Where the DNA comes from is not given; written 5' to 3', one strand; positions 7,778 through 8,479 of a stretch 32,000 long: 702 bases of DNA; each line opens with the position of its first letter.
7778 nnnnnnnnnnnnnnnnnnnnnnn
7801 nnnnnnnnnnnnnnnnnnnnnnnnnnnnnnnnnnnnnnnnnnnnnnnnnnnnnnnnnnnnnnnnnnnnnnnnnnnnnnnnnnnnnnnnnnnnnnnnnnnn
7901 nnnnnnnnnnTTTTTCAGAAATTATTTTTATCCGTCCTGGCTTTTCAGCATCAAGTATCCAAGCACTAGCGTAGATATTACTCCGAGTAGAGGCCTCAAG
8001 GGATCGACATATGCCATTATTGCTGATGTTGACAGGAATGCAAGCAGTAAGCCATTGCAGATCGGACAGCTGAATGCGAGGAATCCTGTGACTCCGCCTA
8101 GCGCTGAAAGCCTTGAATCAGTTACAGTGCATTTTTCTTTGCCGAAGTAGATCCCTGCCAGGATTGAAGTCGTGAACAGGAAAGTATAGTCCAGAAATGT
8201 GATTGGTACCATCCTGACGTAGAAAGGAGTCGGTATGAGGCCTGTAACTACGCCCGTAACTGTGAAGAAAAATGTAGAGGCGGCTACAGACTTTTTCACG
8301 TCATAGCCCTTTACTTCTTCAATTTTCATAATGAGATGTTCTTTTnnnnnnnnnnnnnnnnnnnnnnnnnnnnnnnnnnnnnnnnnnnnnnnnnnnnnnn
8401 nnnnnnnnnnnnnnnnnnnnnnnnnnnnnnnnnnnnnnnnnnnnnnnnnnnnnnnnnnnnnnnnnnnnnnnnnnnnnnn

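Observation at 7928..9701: DsbA-like oxidoreductase in an operon with two paralogous membrane proteins carrying an intramembrane CxxC: candidate non-DsbB, non-VKOR redox partner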

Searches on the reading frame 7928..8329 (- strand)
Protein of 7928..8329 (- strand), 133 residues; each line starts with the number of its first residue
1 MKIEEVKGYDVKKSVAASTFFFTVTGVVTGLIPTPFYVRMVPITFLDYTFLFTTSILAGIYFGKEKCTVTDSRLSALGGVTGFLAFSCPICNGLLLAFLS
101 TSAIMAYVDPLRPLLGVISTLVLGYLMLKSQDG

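Call 3: search_protein_families(library=pfam, proteins=[window:7928-8329:-], max_evalue=1)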
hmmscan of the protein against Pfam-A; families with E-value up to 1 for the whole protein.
window:7928-8329:- (133 aa): 0 families

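Call 4: search_protein_families(library=ncbifam, proteins=[window:7928-8329:-], max_evalue=1)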
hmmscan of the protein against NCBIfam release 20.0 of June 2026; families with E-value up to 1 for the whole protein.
window:7928-8329:- (133 aa): 2 families
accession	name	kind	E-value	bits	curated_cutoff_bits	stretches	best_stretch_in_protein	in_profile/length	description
NF008826.2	PRK11876.1-2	equivalog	0.45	10.3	33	1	121-133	18-30/30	cytochrome b6-f complex subunit PetM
NF033556.1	MerTP_fusion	equivalog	0.55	9.8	180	1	94-127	20-53/186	mercuric transport protein MerTP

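Call 9: find_homologous_proteins(query=window:7928-8329:-)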
Query window:7928-8329:- (133 aa): 31 proteins with E <= 0.001 among 72 candidates.
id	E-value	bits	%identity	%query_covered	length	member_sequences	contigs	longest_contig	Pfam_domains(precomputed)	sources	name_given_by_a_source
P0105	1.2e-78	280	100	100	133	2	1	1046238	-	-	-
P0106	2.6e-67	243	86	98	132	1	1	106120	-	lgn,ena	-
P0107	1.3e-66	241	85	98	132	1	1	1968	-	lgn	-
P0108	8.3e-66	238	85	98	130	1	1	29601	-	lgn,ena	-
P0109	2.5e-51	191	69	97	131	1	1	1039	-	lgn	-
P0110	3.3e-51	191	69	94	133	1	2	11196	-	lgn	-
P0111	3.3e-50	188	70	92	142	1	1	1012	-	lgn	-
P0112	7.5e-50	187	64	96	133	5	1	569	-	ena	-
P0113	1.0e-49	186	66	95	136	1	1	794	-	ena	-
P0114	2.9e-49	185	66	95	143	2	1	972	-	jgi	-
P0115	4.9e-49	184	64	97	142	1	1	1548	-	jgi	jgi:hypothetical protein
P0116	4.4e-48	181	66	93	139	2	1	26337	-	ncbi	-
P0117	1.8e-47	179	66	95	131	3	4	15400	-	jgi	-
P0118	6.5e-47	177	67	94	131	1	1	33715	-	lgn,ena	-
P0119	3.3e-45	172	62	95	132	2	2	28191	-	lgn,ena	-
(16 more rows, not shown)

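Call 15: search_solved_structures(query=A2, max_evalue=10)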
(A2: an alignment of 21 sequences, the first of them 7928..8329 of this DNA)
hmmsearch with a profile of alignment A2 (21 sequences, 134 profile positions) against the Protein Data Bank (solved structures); distinct sequences matched with E-value up to 10: 13.
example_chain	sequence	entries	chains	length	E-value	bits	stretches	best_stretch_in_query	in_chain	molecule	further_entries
6g2j_d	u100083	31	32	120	0.008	19.6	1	23-68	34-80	NADH dehydrogenase [ubiquinone] 1 subunit C2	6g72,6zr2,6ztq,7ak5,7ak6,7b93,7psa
5lnk_o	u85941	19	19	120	0.075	16.4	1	25-69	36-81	Mitochondrial complex I, B14.5b subunit | NADH dehydrogenase [ubiquinone] 1 subunit C2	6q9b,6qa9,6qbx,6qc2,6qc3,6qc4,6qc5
6zka_o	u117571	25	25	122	0.077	16.4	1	25-69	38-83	NADH dehydrogenase [ubiquinone] 1 subunit C2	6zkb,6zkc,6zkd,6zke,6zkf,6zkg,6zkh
5lc5_d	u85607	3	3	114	0.088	16.2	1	21-69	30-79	NADH dehydrogenase [ubiquinone] 1 subunit C2,NADH dehydrogenase [ubiquinone] 1 subunit C2, | NADH dehydrogenase [ubiquinone] 1 subunit C2, NDUFC2,NADH dehydroge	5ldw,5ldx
5o31_d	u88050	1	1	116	0.1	16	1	22-69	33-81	NADH dehydrogenase [ubiquinone] 1 subunit C2,NADH dehydrogenase [ubiquinone] 1 subunit C2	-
9w2u_d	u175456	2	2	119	0.11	15.9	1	22-69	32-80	NADH dehydrogenase [ubiquinone] 1 subunit C2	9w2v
7dgq_j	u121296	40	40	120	0.11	15.9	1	22-69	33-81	NADH dehydrogenase [ubiquinone] 1 subunit C2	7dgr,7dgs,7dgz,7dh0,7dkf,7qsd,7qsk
9smf_d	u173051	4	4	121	0.11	15.9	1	22-69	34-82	NADH dehydrogenase [ubiquinone] 1 subunit C2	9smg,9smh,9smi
7v2c_g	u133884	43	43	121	0.27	14.6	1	23-69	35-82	NADH dehydrogenase [ubiquinone] 1 subunit C2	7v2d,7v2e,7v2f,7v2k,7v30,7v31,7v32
5gpn_Al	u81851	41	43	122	0.27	14.6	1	23-69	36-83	NADH dehydrogenase [ubiquinone] 1 subunit C2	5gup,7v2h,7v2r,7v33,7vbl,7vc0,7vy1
8uep_1d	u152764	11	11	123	0.28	14.6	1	23-69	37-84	NADH dehydrogenase [ubiquinone] 1 subunit C2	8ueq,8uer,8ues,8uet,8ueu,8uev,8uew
5xtc_g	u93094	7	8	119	0.3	14.4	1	25-69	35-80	NADH dehydrogenase [ubiquinone] 1 subunit C2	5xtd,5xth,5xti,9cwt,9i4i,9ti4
1kqf_C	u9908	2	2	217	5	10.5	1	7-56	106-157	FORMATE DEHYDROGENASE, NITRATE-INDUCIBLE, CYTOCHROME B556(FDN) SUBUNIT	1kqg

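Call 27: search_protein_representatives(alignment_id=A2)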
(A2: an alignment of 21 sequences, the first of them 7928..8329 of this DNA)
Query: 21 sequences, 134 profile positions. Proteins with E-value up to 0.001 (for the whole library): 654; up to 1e-10: 343; up to 1e-30: 8. The best 150 are listed.
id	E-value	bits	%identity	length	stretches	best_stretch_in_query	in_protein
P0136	1.5e-44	167.6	-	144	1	12-131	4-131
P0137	1.3e-43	164.6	-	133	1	11-132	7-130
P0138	5.6e-43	162.5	-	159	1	12-132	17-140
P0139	6.7e-40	152.6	-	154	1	11-132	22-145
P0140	2.1e-33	131.5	-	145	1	9-128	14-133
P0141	3.0e-33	131.0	-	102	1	41-133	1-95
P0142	1.7e-31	125.3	-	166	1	12-130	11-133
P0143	7.8e-31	123.2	-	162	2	72-130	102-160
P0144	1.4e-30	122.4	-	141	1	11-127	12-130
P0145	1.9e-30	122.0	-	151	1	8-132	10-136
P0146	2.4e-30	121.7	-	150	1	14-131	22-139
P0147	1.7e-29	118.9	-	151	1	14-131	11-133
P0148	3.6e-29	117.8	-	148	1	8-132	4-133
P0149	4.3e-29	117.6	-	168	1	15-131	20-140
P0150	6.7e-29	117.0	-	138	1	13-127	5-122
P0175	4.8e-25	104.5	-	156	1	8-128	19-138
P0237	1.8e-19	86.4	-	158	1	14-128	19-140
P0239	2.2e-19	86.1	-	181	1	14-130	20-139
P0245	3.3e-19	85.6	-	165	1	15-124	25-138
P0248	4.4e-19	85.2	-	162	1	14-129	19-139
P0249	4.9e-19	85.0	-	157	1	15-130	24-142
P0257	1.3e-18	83.7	-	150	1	16-130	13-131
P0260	1.7e-18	83.3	-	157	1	15-130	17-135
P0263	1.9e-18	83.1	-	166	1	12-128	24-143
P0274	5.3e-18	81.7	-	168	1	21-128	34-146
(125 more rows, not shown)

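Call 31: search_protein_families(library=pfam, alignment_id=A3, max_evalue=0.1)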
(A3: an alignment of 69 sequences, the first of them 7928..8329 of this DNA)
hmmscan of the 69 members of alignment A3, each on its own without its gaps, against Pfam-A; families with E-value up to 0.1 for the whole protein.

A. member 1, window:7928-8329:- (133 aa): 0 families

B. families by the number of members that match (of 69 scanned): 29 families (the first 25 are shown)
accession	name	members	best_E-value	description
PF02411.20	MerT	13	5.3e-05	MerT mercuric transport protein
PF09930.14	DUF2162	3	0.0083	Predicted transporter (DUF2162)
PF17647.6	DUF5518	2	0.037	Family of unknown function (DUF5518)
PF00689.26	Cation_ATPase_C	1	0.0034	Cation transporting ATPase, C-terminus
PF01545.26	Cation_efflux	1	0.0044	Cation efflux family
PF13748.11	ABC_membrane_3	1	0.0047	ABC transporter transmembrane region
PF16080.10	Phage_holin_2_3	1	0.0071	Bacteriophage holin family HP1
PF23021.3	6TM_2nd_PGAP2IP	1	0.0071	PGAP2IP, second transmembrane domain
PF07786.18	HGSNAT_cat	1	0.0097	Heparan-alpha-glucosaminide N-acetyltransferase, catalytic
PF20970.2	MASE10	1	0.012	MASE10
PF19199.5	Phage_coatGP8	1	0.012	Phage major coat protein, Gp8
PF04279.20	IspA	1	0.013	Intracellular septation protein A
PF19865.4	DUF6338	1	0.014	Family of unknown function (DUF6338)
PF07226.16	DUF1422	1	0.014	Protein of unknown function (DUF1422)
PF07332.16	Phage_holin_3_6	1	0.015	Putative Actinobacterial Holin-X, holin superfamily III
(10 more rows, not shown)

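Call 32: search_protein_families(library=ncbifam, alignment_id=A3, max_evalue=0.1)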
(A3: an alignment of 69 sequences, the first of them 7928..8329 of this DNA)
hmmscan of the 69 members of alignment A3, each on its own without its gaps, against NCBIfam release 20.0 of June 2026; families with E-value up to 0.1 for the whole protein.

A. member 1, window:7928-8329:- (133 aa): 0 families

B. families by the number of members that match (of 69 scanned): 24 families
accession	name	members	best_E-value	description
NF033556.1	MerTP_fusion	25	2.7e-05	mercuric transport protein MerTP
NF010314.2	PRK13751.2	18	1.9e-06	mercuric ion transporter MerT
NF001323.0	PRK00259.1-1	2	0.0012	septation protein A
NF033480.1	bifunc_MprF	1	0.0032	bifunctional lysylphosphatidylglycerol flippase/synthetase MprF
NF038216.1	ABZJ_00895_fam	1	0.0034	ABZJ_00895 family protein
NF041909.1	HVO_2753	1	0.004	HVO_2753 family zinc finger protein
TIGR00776.1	RhaT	1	0.0047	RhaT/GlcU family sugar-proton symporter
NF001390.0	PRK00281.1-4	1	0.0051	undecaprenyl-diphosphate phosphatase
TIGR03065.1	srtB_sig_QVPTGV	1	0.0074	QVPTGV class sortase B protein-sorting domain-containing protein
TIGR01167.1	LPXTG_anchor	1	0.01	LPXTG cell wall anchor domain-containing protein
TIGR04402.2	mob_CxxC_CxxC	1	0.014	mobilome CxxCx(11)CxxC protein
NF009855.0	PRK13321.1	1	0.017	type III pantothenate kinase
NF050168.1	Rv1157c_Cterm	1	0.018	Rv1157c family protein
NF041434.1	UmoC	1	0.024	UmoC family flagellar biogenesis regulator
TIGR02206.1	intg_mem_TP0381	1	0.031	TMEM164-related integral membrane acyltransferase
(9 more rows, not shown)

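Call 33: search_solved_structures(query=A3, max_evalue=10)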
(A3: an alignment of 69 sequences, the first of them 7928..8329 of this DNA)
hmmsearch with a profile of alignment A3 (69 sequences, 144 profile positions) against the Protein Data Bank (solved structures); distinct sequences matched with E-value up to 10: 3.
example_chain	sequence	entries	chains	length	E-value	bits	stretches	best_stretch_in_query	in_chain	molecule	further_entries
6g2j_d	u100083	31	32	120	0.32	14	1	23-71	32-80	NADH dehydrogenase [ubiquinone] 1 subunit C2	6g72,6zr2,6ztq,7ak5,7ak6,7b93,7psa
9egr_A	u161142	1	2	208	1.4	12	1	56-100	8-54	Thiol:disulfide interchange protein DsbA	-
2m67_A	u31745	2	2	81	2.5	11.1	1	47-76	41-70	MerF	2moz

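Call 34: find_homologous_proteins(query=A3, max_evalue=0.00001)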
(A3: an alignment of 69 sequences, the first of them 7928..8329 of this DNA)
Query A3 (69 sequences) (133 aa, profile of the alignment): 1622 proteins with E <= 0.00001 among 8000 candidates; the best 120 are listed.
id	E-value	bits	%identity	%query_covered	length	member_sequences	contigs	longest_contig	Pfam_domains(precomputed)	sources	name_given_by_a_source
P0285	1.5e-43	166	42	71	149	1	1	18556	-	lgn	-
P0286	1.1e-41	160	36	74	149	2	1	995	-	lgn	-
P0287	1.5e-41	159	36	83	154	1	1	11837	-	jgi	jgi:hypothetical protein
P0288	3.1e-41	158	33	67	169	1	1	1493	-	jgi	jgi:hypothetical protein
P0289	4.7e-41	158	42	78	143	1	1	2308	-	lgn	-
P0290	5.3e-41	158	34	74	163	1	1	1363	-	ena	-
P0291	8.0e-41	157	40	79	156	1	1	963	-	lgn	-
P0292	1.6e-40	156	38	68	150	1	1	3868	-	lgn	-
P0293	1.8e-40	156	33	77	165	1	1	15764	-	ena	-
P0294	1.8e-40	156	36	92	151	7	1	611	-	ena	-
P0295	2.2e-40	156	36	76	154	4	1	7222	-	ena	-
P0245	2.2e-40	156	34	81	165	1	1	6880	-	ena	-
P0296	3.0e-40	155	37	66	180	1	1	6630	-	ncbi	-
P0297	3.3e-40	155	37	92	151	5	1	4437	-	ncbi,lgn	-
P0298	4.3e-40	155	37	83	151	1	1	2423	-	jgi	jgi:hypothetical protein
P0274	6.4e-40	154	29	92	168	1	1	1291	-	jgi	jgi:hypothetical protein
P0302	1.1e-39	153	35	67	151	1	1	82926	-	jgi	jgi:hypothetical protein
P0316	3.4e-39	152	33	74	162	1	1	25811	-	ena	-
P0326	1.0e-38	150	34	66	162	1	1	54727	-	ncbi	-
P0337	1.7e-38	150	37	92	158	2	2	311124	-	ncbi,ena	-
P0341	2.3e-38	149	34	73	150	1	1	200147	-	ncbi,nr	ncbi:MAG: hypothetical protein JST59_29250 [Actinobacteria bacterium]|nr:hypothetical protein [Actin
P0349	3.2e-38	149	34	73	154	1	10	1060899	-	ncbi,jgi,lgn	-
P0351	3.5e-38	149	40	89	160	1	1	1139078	-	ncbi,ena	-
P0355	4.0e-38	148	39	91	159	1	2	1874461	-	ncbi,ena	ncbi:MAG: hypothetical protein WBW04_18995 [Nitrolancea sp.]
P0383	9.6e-38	147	38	91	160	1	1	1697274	-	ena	-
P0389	1.2e-37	147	29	89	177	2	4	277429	-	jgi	jgi:hypothetical protein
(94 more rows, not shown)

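Call 35: search_protein_families(library=ncbifam, proteins=[P0237, P0239, P0245, P0248, P0249, P0257, P0260, P0263, P0274, P0175], max_evalue=0.01)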
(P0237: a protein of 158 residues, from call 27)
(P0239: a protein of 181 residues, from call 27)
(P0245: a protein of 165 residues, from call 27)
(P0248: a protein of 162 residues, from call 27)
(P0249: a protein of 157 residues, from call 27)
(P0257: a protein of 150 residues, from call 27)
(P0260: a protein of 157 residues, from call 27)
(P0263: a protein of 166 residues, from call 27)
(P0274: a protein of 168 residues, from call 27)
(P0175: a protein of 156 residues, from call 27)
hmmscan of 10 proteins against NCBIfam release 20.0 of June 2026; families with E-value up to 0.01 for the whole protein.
P0237 (158 aa): 1 family
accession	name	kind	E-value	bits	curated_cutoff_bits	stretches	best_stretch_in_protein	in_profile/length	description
NF010314.2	PRK13751.2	equivalog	0.0012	19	150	1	90-153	13-79/116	mercuric ion transporter MerT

P0239 (181 aa): 0 families

P0245 (165 aa): 0 families

P0248 (162 aa): 0 families

P0249 (157 aa): 0 families

P0257 (150 aa): 0 families

P0260 (157 aa): 1 family
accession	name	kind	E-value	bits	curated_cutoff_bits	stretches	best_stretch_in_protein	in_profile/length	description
NF033556.1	MerTP_fusion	equivalog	0.0061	16.2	180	1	100-146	20-67/186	mercuric transport protein MerTP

P0263 (166 aa): 0 families

P0274 (168 aa): 1 family
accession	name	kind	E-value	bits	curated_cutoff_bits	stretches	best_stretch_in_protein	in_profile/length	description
NF010314.2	PRK13751.2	equivalog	0.0071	16.5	150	0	91-141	8-61/116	mercuric ion transporter MerT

P0175 (156 aa): 0 families

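Call 36: find_encoding_contigs(protein=P0341, flank=5000, max_places=2)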
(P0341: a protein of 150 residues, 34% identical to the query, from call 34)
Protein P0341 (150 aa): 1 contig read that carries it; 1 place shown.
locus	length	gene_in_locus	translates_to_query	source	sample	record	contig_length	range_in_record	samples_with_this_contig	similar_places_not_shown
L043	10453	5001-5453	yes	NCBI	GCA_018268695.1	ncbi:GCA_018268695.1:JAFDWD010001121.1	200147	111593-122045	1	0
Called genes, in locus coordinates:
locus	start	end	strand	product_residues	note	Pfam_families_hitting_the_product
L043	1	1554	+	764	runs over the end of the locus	PF00403:HMA, PF00122:E1-E2_ATPase, PF00702:Hydrolase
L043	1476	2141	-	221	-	PF00211:Guanylate_cyc, PF04945:YHS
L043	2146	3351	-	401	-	PF27881:CRWN_N (weak), PF24568:CC_PcsB (weak), PF01551:Peptidase_M23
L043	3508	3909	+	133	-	PF03965:Penicillinase_R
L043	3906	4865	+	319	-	PF01435:Peptidase_M48 (faint)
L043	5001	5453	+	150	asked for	-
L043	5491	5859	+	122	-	-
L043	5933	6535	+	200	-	PF13628:DUF4142, PF03713:DUF305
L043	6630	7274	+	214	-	PF02353:CMAS (weak), PF01209:Ubie_methyltran, PF13489:Methyltransf_23, PF05175:MTS, PF13847:Methyltransf_31, PF08241:Methyltransf_11, PF08242:Methyltransf_12, PF13649:Methyltransf_25, +1 more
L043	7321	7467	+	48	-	-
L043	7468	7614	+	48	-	-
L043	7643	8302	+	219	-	PF00578:AhpC-TSA, PF08534:Redoxin, PF13098:Thioredoxin_2, PF00085:Thioredoxin (weak), PF13905:Thioredoxin_8 (weak)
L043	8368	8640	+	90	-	-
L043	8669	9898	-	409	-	PF01790:LGT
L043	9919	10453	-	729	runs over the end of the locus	PF01578:Cytochrom_C_asm, PF16327:CcmF_C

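Call 37: find_encoding_contigs(protein=P0355, flank=5000, max_places=2)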
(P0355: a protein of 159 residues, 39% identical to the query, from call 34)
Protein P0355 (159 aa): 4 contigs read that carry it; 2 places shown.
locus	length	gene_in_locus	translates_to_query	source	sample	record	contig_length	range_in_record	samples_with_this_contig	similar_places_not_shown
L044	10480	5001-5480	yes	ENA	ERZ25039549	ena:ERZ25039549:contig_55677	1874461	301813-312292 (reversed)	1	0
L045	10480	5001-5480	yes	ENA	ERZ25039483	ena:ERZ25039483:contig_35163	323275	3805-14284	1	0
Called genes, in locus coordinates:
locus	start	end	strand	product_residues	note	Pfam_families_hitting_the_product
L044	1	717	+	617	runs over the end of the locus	PF00496:SBP_bac_5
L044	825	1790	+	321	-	PF19300:BPD_transp_1_N, PF00528:BPD_transp_1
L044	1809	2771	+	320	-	PF12911:OppC_N, PF00528:BPD_transp_1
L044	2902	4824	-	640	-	PF00930:DPPIV_N (faint), PF14583:Pectate_lyase22 (faint), PF25174:Beta-prop_THOC3 (faint), PF26550:Tricorn_2nd, PF00400:WD40 (faint), PF07676:PD40, PF26549:Tricorn_N, PF00326:Peptidase_S9, +4 more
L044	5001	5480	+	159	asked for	-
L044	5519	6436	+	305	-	PF00701:DHDPS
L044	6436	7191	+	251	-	PF01557:FAA_hydrolase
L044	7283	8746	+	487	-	PF11794:HpaB_N, PF03241:HpaB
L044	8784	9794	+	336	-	PF00903:Glyoxalase, PF13669:Glyoxalase_4 (faint), PF22677:Ble-like_N (faint), PF00903:Glyoxalase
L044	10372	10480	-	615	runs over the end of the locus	PF26549:Tricorn_N, PF26550:Tricorn_2nd, PF26550:Tricorn_2nd, PF26549:Tricorn_N, PF07676:PD40, PF01738:DLH, PF20434:BD-FAE, PF00326:Peptidase_S9, +9 more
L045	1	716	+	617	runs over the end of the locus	PF00496:SBP_bac_5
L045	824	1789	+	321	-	PF19300:BPD_transp_1_N, PF00528:BPD_transp_1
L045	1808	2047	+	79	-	-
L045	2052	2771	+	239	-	PF00528:BPD_transp_1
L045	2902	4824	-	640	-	PF00930:DPPIV_N (faint), PF14583:Pectate_lyase22 (faint), PF25174:Beta-prop_THOC3 (faint), PF26550:Tricorn_2nd, PF12894:ANAPC4_WD40 (faint), PF07676:PD40, PF26549:Tricorn_N, PF00326:Peptidase_S9, +4 more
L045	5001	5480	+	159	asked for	-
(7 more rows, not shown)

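Call 38: find_encoding_contigs(protein=P0349, flank=5000, max_places=2)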
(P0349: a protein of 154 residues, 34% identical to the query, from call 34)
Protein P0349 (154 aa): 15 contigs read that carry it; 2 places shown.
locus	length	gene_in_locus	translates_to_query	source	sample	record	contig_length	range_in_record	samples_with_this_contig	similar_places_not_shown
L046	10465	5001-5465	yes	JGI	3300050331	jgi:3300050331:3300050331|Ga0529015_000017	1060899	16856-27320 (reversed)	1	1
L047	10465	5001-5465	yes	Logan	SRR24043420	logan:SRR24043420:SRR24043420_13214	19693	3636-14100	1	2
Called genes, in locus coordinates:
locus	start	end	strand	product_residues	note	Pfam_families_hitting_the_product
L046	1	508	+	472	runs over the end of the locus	PF00672:HAMP, PF00512:HisKA, PF02518:HATPase_c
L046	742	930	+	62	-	PF09364:XFP_N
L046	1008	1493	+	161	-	PF09364:XFP_N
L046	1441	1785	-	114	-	-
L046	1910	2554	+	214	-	PF13489:Methyltransf_23, PF01209:Ubie_methyltran, PF13649:Methyltransf_25, PF13847:Methyltransf_31, PF08241:Methyltransf_11, PF08242:Methyltransf_12, PF05148:Methyltransf_8 (weak)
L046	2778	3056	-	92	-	-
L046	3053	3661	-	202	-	PF13473:Cupredoxin_1 (weak), PF11127:YgaP-like_TM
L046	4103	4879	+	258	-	PF01790:LGT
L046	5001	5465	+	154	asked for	-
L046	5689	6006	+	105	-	PF00507:Oxidored_q4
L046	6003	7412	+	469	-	-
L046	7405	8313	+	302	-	PF00146:NADHdh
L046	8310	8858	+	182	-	PF00499:Oxidored_q3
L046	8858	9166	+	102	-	PF00420:Oxidored_q2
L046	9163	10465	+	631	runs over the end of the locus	PF00662:Proton_antipo_N (weak), PF00361:Proton_antipo_M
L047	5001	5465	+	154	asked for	-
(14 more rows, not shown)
